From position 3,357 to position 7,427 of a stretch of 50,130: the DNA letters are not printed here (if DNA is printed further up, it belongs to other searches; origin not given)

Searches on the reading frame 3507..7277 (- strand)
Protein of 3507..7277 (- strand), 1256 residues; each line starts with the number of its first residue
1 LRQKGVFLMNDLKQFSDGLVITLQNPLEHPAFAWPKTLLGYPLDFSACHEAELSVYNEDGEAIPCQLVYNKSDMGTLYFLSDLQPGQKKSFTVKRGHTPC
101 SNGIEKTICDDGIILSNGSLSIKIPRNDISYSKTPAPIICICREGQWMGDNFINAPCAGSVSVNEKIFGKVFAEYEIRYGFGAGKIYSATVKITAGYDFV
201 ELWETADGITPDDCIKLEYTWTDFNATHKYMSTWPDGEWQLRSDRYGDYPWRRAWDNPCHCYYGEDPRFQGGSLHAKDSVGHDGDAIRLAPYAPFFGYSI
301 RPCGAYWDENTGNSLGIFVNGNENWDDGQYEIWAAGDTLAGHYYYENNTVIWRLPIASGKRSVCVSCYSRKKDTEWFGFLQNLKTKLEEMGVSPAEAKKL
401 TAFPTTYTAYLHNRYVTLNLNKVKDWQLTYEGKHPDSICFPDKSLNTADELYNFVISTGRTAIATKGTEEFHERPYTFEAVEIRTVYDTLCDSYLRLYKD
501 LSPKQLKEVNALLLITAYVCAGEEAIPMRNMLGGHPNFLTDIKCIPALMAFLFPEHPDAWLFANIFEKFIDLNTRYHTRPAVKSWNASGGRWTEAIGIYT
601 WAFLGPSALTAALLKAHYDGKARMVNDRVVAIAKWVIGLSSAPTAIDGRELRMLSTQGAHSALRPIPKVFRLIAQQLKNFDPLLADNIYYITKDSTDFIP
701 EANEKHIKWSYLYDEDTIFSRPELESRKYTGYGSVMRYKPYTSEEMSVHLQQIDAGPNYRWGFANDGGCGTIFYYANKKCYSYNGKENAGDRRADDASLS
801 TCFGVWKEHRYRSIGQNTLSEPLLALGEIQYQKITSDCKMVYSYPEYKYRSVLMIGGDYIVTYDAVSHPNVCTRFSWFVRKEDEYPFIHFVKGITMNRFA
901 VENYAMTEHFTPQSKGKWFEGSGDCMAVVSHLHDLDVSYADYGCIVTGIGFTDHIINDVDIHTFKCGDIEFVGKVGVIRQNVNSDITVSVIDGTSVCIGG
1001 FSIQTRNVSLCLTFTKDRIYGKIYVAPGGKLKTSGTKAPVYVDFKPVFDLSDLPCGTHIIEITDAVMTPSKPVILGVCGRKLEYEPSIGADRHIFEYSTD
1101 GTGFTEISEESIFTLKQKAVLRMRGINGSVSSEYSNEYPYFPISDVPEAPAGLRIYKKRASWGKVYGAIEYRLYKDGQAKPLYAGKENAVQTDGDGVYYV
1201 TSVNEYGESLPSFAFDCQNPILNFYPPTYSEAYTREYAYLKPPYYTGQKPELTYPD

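Call 4: search_protein_families(library=pfam, proteins=[window:3507-7277:-], max_evalue=0.01)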
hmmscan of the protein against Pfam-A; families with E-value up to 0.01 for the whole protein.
window:3507-7277:- (1256 aa): 1 family
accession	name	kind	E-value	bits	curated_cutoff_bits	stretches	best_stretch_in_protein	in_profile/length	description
PF16153.10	DUF4861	-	0.0023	17.4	22.3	1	51-95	31-76/380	Domain of unknown function (DUF4861)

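Call 19: search_protein_families(library=ncbifam, max_evalue=0.01, proteins=[window:3507-7277:-])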
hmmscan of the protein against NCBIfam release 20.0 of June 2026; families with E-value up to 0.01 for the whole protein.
window:3507-7277:- (1256 aa): 0 families

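Call 34: search_solved_structures(query=window:3507-7277:-, max_evalue=1)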
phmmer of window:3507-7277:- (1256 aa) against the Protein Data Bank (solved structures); distinct sequences matched with E-value up to 1: 6.
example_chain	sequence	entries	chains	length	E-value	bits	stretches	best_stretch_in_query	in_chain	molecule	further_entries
9mvc_B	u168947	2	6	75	0.02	15.8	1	582-623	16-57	M protein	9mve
8jn1_B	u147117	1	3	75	0.027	15.4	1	582-623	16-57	Polyprotein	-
8iuf_S5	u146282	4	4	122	0.11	13.4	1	470-506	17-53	NDUFS5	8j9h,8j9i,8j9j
9mvd_F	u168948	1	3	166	0.12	13.2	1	582-623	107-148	prM protein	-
3j6s_B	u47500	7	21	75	0.13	13.1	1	582-623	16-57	membrane protein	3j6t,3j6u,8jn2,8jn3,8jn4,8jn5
6idi_D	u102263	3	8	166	0.81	10.5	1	582-623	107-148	Premembrane protein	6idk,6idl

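Call 54: search_protein_families(library=pfam, max_evalue=1, proteins=[window:3507-7277:-])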
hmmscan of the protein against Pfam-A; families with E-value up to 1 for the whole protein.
window:3507-7277:- (1256 aa): 1 family
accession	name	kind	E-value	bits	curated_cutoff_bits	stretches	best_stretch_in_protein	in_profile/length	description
PF16153.10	DUF4861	-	0.0023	17.4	22.3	1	51-95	31-76/380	Domain of unknown function (DUF4861)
